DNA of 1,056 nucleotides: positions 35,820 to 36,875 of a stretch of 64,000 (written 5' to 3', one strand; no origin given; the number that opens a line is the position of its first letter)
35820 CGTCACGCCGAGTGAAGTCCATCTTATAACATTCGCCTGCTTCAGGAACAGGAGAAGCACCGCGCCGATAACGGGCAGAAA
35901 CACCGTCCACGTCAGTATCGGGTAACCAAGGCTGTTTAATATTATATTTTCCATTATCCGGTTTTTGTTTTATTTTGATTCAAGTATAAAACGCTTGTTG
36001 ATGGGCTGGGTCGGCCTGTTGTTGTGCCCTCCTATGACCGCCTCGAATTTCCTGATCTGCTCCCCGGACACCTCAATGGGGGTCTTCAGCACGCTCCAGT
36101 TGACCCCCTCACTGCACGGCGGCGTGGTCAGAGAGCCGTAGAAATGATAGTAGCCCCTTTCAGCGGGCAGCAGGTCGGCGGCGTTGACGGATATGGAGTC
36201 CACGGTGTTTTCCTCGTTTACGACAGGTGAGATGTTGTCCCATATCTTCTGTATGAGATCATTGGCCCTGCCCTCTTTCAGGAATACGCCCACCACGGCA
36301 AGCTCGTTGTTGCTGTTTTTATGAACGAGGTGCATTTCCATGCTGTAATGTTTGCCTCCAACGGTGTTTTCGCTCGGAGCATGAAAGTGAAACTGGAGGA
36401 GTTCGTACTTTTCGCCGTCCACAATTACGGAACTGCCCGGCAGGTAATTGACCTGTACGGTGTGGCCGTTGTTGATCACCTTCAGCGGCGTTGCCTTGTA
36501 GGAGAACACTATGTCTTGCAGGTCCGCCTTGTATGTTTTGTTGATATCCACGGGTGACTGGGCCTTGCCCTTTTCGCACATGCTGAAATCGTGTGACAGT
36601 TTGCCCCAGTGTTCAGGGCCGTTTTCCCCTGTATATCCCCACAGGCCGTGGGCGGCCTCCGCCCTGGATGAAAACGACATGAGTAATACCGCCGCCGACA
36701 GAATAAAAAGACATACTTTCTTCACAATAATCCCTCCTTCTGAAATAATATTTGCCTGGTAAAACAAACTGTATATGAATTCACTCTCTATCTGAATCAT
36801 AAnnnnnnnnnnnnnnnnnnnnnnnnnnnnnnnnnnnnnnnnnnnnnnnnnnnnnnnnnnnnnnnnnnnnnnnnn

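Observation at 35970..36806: Periplasmic alpha-carbonic anhydrase gene inserted inside the complex I operon (between nuoL and nuoM)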

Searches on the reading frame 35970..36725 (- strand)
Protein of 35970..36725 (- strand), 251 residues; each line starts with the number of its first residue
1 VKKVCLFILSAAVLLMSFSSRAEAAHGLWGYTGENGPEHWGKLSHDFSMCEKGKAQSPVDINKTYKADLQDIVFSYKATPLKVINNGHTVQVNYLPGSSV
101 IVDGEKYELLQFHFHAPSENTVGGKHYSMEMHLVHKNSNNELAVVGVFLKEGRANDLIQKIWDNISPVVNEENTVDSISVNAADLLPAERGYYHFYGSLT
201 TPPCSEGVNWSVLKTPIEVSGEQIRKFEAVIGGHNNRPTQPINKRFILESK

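Call 4: search_protein_families(library=pfam, proteins=[window:35970-36725:-])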
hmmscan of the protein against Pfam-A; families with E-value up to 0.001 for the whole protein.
window:35970-36725:- (251 aa): 1 family
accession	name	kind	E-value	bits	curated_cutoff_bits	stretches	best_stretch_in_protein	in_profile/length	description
PF00194.26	Carb_anhydrase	-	1.2e-49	169.6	27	1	35-250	1-253/254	Eukaryotic-type carbonic anhydrase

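Call 5: search_protein_families(library=ncbifam, proteins=[window:35970-36725:-])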
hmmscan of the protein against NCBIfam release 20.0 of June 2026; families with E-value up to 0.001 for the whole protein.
window:35970-36725:- (251 aa): 0 families

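Call 6: find_homologous_proteins(query=window:35970-36725:-)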
Query window:35970-36725:- (251 aa): 7872 proteins with E <= 0.001 among 8000 candidates; the best 120 are listed.
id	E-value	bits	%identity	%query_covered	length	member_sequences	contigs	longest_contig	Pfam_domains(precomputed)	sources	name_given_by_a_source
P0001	4.0e-155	533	91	100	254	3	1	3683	PF00194.27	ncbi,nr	ncbi:MAG: carbonic anhydrase [Deferribacteres bacterium]|nr:carbonic anhydrase [Deferribacteres bact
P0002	9.6e-148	509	86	100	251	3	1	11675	PF00194.27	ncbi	-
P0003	5.3e-126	438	75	100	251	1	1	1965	PF00194.27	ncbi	-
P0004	1.2e-100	355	60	100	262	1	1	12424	PF00194.27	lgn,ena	-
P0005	1.3e-100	354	65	89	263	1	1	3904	PF00194.27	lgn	-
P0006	6.4e-100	352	60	100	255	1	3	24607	PF00194.27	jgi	-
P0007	7.7e-100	352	66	89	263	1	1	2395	PF00194.27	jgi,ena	-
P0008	7.7e-100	352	60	99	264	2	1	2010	PF00194.27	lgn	-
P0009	7.9e-100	352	60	99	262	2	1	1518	PF00194.27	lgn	-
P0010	1.9e-99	351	59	100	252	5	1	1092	PF00194.27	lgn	-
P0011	2.0e-99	351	67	89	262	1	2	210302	PF00194.27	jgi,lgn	-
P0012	2.5e-99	350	68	89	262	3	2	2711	PF00194.27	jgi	jgi:carbonic anhydrase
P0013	5.6e-99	349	60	99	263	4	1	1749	PF00194.27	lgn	-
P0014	8.4e-99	349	66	89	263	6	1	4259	PF00194.27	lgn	-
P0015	1.3e-98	348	66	89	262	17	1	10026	PF00194.27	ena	-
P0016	5.6e-98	346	59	100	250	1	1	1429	PF00194.27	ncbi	-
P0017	1.1e-97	345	65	88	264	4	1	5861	PF00194.27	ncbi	-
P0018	1.6e-97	344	66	89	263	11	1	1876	PF00194.27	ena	-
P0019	2.0e-97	344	59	99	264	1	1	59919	PF00194.27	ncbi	ncbi:MAG: carbonic anhydrase family protein [Nitrospirota bacterium]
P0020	3.0e-97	343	59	100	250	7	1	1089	PF00194.27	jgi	-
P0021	6.3e-97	342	65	89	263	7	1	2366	PF00194.27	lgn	-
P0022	6.4e-97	342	63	92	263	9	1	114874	PF00194.27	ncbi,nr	ncbi:MAG: carbonic anhydrase family protein [Thermodesulfovibrionales bacterium]|nr:carbonic anhydra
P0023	6.9e-97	342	59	100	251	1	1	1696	PF00194.27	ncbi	-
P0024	7.5e-97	342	60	98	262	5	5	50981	PF00194.27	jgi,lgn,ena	jgi:carbonic anhydrase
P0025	8.5e-97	342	65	89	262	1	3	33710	PF00194.27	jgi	jgi:carbonic anhydrase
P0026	1.1e-96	342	64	89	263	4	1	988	PF00194.27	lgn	-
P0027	1.2e-96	341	57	100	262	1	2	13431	PF00194.27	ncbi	-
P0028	1.5e-96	341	58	100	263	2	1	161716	PF00194.27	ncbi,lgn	ncbi:MAG: carbonic anhydrase [Nitrospirota bacterium]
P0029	1.5e-96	341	63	92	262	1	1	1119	PF00194.27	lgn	-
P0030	1.8e-96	341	60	100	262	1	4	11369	PF00194.27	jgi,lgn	-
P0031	2.3e-96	341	59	99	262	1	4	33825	PF00194.27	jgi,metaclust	metaclust:\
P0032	2.6e-96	340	64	92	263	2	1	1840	PF00194.27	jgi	jgi:carbonic anhydrase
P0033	3.2e-96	340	65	89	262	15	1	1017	PF00194.27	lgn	-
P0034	4.0e-96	340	62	89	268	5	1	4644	PF00194.27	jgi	jgi:carbonic anhydrase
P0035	5.7e-96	339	58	99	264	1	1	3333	PF00194.27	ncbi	-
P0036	6.4e-96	339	64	89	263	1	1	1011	PF00194.27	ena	-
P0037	1.1e-95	338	64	89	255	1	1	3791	PF00194.27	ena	-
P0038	1.7e-95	338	58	99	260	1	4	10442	PF00194.27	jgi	jgi:carbonic anhydrase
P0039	2.1e-95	337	59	100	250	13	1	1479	PF00194.27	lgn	-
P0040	2.7e-95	337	65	89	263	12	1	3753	PF00194.27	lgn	-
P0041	3.8e-95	337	64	88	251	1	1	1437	PF00194.27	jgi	jgi:carbonic anhydrase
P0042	4.1e-95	336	63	89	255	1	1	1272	PF00194.27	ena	-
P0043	5.8e-95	336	57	100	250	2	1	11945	PF00194.27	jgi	jgi:carbonic anhydrase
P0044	5.9e-95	336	63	89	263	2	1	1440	PF00194.27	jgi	jgi:carbonic anhydrase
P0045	6.1e-95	336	58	100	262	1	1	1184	PF00194.27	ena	-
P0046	6.4e-95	336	62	92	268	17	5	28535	PF00194.27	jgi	jgi:carbonic anhydrase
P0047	8.3e-95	335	63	89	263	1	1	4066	PF00194.27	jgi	jgi:carbonic anhydrase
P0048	1.0e-94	335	62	89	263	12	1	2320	PF00194.27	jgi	jgi:carbonic anhydrase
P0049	1.1e-94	335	63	89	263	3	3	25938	PF00194.27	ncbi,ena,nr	ncbi:MAG TPA: carbonic anhydrase family protein [Thermodesulfovibrionales bacterium]|nr:carbonic anh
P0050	1.8e-94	334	65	89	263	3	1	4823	PF00194.27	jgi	jgi:carbonic anhydrase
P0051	2.0e-94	334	64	89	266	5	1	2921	PF00194.27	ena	-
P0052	2.1e-94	334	62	89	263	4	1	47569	PF00194.27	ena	-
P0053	2.6e-94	334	63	89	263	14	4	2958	PF00194.27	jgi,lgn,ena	jgi:carbonic anhydrase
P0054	3.2e-94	334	57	99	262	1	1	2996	PF00194.27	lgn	-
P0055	4.6e-94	333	62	89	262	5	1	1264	PF00194.27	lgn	-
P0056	9.8e-94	332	62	89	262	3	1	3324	PF00194.27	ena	-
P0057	1.8e-93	331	62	92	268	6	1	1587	PF00194.27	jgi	-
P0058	9.8e-93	329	62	89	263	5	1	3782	PF00194.27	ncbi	-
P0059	1.3e-92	328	62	89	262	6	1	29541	PF00194.27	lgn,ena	-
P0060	1.6e-92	328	56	97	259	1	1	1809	PF00194.27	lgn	-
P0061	3.0e-92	327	62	89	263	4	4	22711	PF00194.27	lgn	-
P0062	3.1e-92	327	57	100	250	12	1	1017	PF00194.27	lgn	-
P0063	3.3e-92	327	57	100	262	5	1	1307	PF00194.27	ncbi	-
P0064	1.0e-91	325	56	100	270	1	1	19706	PF00194.27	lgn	-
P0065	1.0e-91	325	61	89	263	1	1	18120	PF00194.27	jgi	jgi:carbonic anhydrase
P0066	3.4e-91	324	61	89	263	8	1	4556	PF00194.27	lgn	-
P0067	6.1e-91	323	57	100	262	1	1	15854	PF00194.27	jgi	jgi:carbonic anhydrase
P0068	1.2e-90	322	62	89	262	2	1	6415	PF00194.27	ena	-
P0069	2.9e-90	321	58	92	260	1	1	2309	PF00194.27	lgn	-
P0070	2.7e-89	317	56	100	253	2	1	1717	PF00194.27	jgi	-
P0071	6.1e-88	313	59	89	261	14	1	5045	PF00194.27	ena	-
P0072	1.3e-87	312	55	100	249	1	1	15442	PF00194.27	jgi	-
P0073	1.4e-87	312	56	100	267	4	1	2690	PF00194.27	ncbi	-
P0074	2.7e-87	311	55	100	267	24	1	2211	PF00194.27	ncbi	-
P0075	2.1e-86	308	52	100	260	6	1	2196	PF00194.27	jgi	jgi:carbonic anhydrase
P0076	2.5e-86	308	54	98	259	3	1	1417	PF00194.27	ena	-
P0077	2.5e-86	308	55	100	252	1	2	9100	PF00194.27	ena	-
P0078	3.2e-86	307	53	100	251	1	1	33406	PF00194.27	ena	-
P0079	3.3e-86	307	58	92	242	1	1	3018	PF00194.27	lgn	-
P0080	1.1e-85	306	53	99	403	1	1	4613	PF00194.27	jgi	-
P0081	3.1e-85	304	56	99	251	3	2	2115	PF00194.27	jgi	jgi:carbonic anhydrase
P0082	1.5e-84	302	54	98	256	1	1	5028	PF00194.27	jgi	-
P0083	1.7e-84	302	57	89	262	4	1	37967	PF00194.27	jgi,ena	-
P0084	2.3e-84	301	52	98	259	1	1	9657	PF00194.27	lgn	-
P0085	4.6e-84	300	50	100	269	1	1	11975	PF00194.27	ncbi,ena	-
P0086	5.5e-84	300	53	100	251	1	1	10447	PF00194.27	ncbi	-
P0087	1.3e-83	299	55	98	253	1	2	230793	PF00194.27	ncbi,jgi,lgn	jgi:carbonic anhydrase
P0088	1.4e-83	299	57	88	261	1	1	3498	PF00194.27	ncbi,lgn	-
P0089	1.6e-83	298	57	88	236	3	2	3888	PF00194.27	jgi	jgi:carbonic anhydrase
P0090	2.2e-83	298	54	98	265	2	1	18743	PF00194.27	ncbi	ncbi:MAG: carbonic anhydrase [Candidatus Anammoxibacter sp.]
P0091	2.9e-83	298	51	99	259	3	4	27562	PF00194.27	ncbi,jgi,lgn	-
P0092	3.8e-83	297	64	81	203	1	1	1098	PF00194.27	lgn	-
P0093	5.5e-83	297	53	97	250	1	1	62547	PF00194.27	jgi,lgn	jgi:carbonic anhydrase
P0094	6.3e-83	297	53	100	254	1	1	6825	PF00194.27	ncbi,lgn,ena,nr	ncbi:MAG TPA: carbonic anhydrase [Thermodesulfovibrionia bacterium]|nr:carbonic anhydrase [Thermodes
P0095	6.8e-83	296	55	99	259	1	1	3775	PF00194.27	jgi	-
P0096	7.5e-83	296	54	98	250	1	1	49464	PF00194.27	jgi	jgi:carbonic anhydrase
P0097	2.0e-82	295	55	88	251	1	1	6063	PF00194.27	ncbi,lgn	-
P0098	2.2e-82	295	51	100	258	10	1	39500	PF00194.27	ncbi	-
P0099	2.8e-82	294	55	98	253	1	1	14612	PF00194.27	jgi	jgi:carbonic anhydrase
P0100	3.0e-82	294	53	97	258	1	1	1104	PF00194.27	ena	-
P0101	3.9e-82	294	55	99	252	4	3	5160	PF00194.27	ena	-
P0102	4.7e-82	294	52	100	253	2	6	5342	PF00194.27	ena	-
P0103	5.7e-82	293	53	99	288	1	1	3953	PF00194.27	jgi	jgi:carbonic anhydrase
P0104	7.1e-82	293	54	100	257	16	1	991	PF00194.27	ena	-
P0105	7.5e-82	293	57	90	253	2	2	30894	PF00194.27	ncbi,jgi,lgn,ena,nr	ncbi:MAG TPA: carbonic anhydrase family protein [Gammaproteobacteria bacterium]|nr:carbonic anhydras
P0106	8.3e-82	293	52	98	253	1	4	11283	PF00194.27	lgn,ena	-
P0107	8.9e-82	293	53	99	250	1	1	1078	PF00194.27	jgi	jgi:carbonic anhydrase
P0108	1.0e-81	293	59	86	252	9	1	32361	PF00194.27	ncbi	-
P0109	1.2e-81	292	53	97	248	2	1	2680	PF00194.27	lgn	-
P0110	1.5e-81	292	53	98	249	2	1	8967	PF00194.27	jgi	-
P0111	1.7e-81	292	54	93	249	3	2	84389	PF00194.27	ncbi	-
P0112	2.5e-81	291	53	98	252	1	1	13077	PF00194.27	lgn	-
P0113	3.3e-81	291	51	100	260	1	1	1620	PF00194.27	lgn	-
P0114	5.4e-81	290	51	100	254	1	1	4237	PF00194.27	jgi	jgi:carbonic anhydrase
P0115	6.4e-81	290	52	96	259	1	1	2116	PF00194.27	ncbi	-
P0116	7.9e-81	290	59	87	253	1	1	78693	PF00194.27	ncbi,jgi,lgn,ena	-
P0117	8.5e-81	290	58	86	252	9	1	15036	PF00194.27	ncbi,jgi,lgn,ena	-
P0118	1.2e-80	289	52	99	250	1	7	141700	PF00194.27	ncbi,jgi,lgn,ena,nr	ncbi:MAG: carbonic anhydrase family protein [Ectothiorhodospiraceae bacterium]|nr:carbonic anhydrase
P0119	1.3e-80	289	52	98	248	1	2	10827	PF00194.27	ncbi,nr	ncbi:MAG: carbonic anhydrase family protein [Nitrospirae bacterium]|nr:carbonic anhydrase family pro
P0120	1.4e-80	289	52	98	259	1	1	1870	PF00194.27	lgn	-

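Call 8: find_encoding_contigs(protein=P0002, flank=6000, max_places=3)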
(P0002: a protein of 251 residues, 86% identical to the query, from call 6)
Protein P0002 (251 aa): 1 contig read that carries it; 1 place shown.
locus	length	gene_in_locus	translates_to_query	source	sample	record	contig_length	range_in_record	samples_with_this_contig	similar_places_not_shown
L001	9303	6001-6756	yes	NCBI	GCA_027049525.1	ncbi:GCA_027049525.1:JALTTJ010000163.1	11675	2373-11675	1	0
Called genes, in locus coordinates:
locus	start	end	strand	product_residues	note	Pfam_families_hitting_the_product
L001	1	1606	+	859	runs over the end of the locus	PF00111:Fer2 (weak), PF13510:Fer2_4, PF10588:NADH-G_4Fe-4S_3, PF12838:Fer4_7 (weak), PF22117:Fer4_Nqo3, PF04879:Molybdop_Fe4S4, PF00384:Molybdopterin, PF01568:Molydop_binding, +1 more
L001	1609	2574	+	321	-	PF00146:NADHdh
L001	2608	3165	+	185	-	PF13183:Fer4_8 (faint), PF14697:Fer4_21 (faint), PF25160:LdpA_Fe-S-bd (faint), PF00037:Fer4 (weak), PF13237:Fer4_10 (weak), PF12838:Fer4_7, PF13187:Fer4_9 (weak), PF00037:Fer4 (weak), +3 more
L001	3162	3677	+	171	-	PF00499:Oxidored_q3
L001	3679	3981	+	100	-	PF00420:Oxidored_q2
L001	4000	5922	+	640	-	PF00662:Proton_antipo_N, PF00361:Proton_antipo_M, PF06455:NADH5_C (weak)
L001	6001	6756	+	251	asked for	PF00194:Carb_anhydrase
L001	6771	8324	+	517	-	PF00361:Proton_antipo_M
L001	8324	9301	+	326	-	?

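Call 9: find_encoding_contigs(protein=P0001, flank=6000, max_places=3)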
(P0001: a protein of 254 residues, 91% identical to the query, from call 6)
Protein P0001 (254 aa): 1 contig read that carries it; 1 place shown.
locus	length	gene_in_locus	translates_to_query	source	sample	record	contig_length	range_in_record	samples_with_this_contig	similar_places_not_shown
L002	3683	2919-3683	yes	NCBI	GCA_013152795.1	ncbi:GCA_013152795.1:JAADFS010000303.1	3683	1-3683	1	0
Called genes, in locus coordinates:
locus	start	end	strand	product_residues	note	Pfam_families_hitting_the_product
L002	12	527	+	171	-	PF00499:Oxidored_q3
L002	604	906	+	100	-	PF00420:Oxidored_q2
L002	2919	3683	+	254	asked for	PF00194:Carb_anhydrase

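Call 10: find_encoding_contigs(protein=P0004, flank=6000, max_places=3)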
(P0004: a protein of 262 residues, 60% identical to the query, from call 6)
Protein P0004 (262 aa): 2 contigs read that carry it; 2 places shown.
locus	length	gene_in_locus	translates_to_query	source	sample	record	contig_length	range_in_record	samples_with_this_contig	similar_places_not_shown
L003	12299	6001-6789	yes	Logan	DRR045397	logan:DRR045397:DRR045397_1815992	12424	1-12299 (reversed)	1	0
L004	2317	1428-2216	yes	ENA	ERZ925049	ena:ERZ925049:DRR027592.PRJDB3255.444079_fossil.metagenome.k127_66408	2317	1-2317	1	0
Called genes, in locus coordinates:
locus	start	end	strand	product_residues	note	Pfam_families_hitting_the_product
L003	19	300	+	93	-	PF09098:Dehyd-heme_bind, PF13442:Cytochrome_CBB3 (weak)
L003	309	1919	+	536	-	PF13192:Thioredoxin_3, PF00890:FAD_binding_2 (weak), PF01266:DAO (weak), PF07992:Pyr_redox_2, PF12831:FAD_oxidored (weak), PF13450:NAD_binding_8 (weak), PF13738:Pyr_redox_3, PF00070:Pyr_redox, +5 more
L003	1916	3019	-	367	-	PF02812:ELFV_dehydrog_N, PF00208:ELFV_dehydrog, PF02826:2-Hacid_dh_C (faint)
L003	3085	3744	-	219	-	PF00027:cNMP_binding, PF00325:Crp (faint), PF13545:HTH_Crp_2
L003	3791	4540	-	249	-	PF12844:HTH_19, PF13413:HTH_25, PF13464:RodZ_C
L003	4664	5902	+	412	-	PF00109:ketoacyl-synt, PF00108:Thiolase_N (faint), PF02801:Ketoacyl-synt_C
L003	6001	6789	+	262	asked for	PF00194:Carb_anhydrase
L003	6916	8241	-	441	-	PF13353:Fer4_12 (weak), PF04055:Radical_SAM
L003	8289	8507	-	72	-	-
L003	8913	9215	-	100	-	PF05016:ParE_toxin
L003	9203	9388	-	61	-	-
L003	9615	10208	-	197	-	-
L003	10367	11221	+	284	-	PF01040:UbiA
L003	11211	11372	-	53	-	-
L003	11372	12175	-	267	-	PF01113:DapB_N, PF05173:DapB_C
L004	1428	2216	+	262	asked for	PF00194:Carb_anhydrase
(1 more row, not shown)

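Call 12: find_encoding_contigs(protein=P0003, flank=6000, max_places=3)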
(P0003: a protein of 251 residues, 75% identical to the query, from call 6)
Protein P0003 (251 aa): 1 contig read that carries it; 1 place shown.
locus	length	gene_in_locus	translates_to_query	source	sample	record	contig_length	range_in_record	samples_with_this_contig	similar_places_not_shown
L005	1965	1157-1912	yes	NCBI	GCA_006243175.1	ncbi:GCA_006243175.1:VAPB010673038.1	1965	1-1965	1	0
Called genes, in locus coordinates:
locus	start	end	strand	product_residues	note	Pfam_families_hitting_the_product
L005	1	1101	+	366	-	?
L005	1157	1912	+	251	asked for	PF00194:Carb_anhydrase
